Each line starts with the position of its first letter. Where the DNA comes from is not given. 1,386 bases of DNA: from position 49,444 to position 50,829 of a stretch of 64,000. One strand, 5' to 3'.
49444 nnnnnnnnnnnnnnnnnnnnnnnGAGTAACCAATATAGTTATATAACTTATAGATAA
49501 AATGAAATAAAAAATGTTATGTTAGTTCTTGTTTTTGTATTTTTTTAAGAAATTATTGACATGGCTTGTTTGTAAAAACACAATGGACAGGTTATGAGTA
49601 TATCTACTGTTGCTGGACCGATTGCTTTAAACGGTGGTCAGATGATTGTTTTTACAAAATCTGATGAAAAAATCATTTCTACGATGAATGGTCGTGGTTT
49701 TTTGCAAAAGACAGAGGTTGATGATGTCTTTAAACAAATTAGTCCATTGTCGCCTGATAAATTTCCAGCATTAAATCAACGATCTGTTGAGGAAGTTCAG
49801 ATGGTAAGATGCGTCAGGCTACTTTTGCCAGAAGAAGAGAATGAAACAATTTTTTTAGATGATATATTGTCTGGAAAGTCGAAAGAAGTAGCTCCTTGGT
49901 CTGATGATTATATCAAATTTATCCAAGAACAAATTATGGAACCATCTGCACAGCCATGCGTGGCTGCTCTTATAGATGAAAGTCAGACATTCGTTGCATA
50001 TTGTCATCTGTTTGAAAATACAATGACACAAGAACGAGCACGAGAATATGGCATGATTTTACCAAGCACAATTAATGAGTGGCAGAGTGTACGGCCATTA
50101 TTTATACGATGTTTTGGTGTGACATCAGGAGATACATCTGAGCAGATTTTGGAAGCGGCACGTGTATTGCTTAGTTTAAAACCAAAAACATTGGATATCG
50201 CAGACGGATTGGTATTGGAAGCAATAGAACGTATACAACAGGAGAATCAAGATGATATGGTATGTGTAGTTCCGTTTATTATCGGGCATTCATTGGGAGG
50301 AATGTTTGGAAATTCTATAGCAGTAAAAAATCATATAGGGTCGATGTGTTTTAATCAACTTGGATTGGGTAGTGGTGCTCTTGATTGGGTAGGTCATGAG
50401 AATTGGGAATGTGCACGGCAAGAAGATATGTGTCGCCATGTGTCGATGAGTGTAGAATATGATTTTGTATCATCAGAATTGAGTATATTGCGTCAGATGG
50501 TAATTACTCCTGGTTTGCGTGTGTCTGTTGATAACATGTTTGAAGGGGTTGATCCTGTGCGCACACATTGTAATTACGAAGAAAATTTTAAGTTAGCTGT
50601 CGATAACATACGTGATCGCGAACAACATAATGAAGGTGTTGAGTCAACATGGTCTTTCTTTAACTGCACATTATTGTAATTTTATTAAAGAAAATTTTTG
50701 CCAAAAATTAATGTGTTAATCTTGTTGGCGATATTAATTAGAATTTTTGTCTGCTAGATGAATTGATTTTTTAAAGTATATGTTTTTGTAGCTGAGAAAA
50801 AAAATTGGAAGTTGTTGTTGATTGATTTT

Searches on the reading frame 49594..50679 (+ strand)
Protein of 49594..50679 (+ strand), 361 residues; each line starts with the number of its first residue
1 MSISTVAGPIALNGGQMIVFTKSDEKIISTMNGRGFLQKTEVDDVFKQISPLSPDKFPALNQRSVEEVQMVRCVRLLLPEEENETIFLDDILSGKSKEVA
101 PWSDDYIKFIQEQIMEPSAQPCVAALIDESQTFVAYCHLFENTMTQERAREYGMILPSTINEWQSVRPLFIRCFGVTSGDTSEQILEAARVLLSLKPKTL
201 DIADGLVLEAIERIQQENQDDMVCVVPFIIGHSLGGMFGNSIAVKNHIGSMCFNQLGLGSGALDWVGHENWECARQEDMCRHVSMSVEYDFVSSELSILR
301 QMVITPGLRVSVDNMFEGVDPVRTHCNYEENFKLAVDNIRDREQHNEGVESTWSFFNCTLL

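Call 10: search_protein_families(library=pfam, proteins=[window:49594-50679:+], max_evalue=0.001)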
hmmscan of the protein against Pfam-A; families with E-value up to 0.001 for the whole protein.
window:49594-50679:+ (361 aa): 0 families

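Call 53: search_protein_families(library=ncbifam, proteins=[window:49594-50679:+], max_evalue=0.01)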
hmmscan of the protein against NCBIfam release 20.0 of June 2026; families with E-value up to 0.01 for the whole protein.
window:49594-50679:+ (361 aa): 1 family
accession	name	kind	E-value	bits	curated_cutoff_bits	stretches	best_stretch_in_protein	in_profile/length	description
NF047388.1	SA1320_fam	subfamily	0.0075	14.8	230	0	228-318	54-133/644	SA1320 family protein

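Call 71: search_solved_structures(query=window:49594-50679:+, max_evalue=1)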
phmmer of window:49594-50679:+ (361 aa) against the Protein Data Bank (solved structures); distinct sequences matched with E-value up to 1: 1.
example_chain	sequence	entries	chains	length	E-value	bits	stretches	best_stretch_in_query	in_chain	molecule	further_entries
2mo0_A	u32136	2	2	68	0.77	11.8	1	26-66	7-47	Cold-shock DNA-binding domain protein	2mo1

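Call 81: search_protein_representatives(protein=window:49594-50679:+)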
Query: 361 residues. Proteins with E-value up to 0.001 (for the whole library): 46; up to 1e-10: 20; up to 1e-30: 6. The best 46 are listed.
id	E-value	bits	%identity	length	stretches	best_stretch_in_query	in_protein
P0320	3.6e-243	822.0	100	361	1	1-361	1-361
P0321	8.7e-55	202.5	42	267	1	100-337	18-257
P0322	3.0e-38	148.1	44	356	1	100-321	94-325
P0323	1.6e-37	145.7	40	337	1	103-336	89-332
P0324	8.6e-34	133.4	38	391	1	99-346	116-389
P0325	1.6e-31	125.9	38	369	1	101-313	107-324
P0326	4.7e-29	117.8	36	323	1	95-330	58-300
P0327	7.9e-29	117.1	36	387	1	142-338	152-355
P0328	2.8e-28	115.2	34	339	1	103-333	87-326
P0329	3.6e-27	111.6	35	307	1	122-338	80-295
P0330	4.3e-27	111.4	43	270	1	101-274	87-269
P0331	1.3e-26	109.8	33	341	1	126-337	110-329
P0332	2.3e-26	109.0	41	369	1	131-315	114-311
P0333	8.5e-18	80.8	32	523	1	104-333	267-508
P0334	1.2e-16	77.0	32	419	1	128-339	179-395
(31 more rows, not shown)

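Call 84: search_protein_families(library=pfam, alignment_id=A3, max_evalue=0.01)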
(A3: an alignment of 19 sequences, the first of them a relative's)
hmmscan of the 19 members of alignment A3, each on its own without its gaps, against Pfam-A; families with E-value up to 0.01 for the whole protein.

A. member 1, P0320 (361 aa): 0 families

B. families by the number of members that match (of 19 scanned): 8 families
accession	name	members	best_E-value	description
PF05728.18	UPF0227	6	6.9e-06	Uncharacterised protein family (UPF0227)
PF07819.20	PGAP1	5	0.00028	PGAP1-like alpha/beta domain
PF12697.13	Abhydrolase_6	2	0.0029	Alpha/beta hydrolase family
PF13488.11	Gly-zipper_Omp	1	6e-05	Glycine zipper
PF23135.2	TRI4_N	1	0.0027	TRI4 N-terminal domain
PF01764.32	Lipase_3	1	0.0034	Lipase (class 3)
PF00975.26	Thioesterase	1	0.0044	Thioesterase domain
PF13441.11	Gly-zipper_YMGG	1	0.0046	YMGG-like Gly-zipper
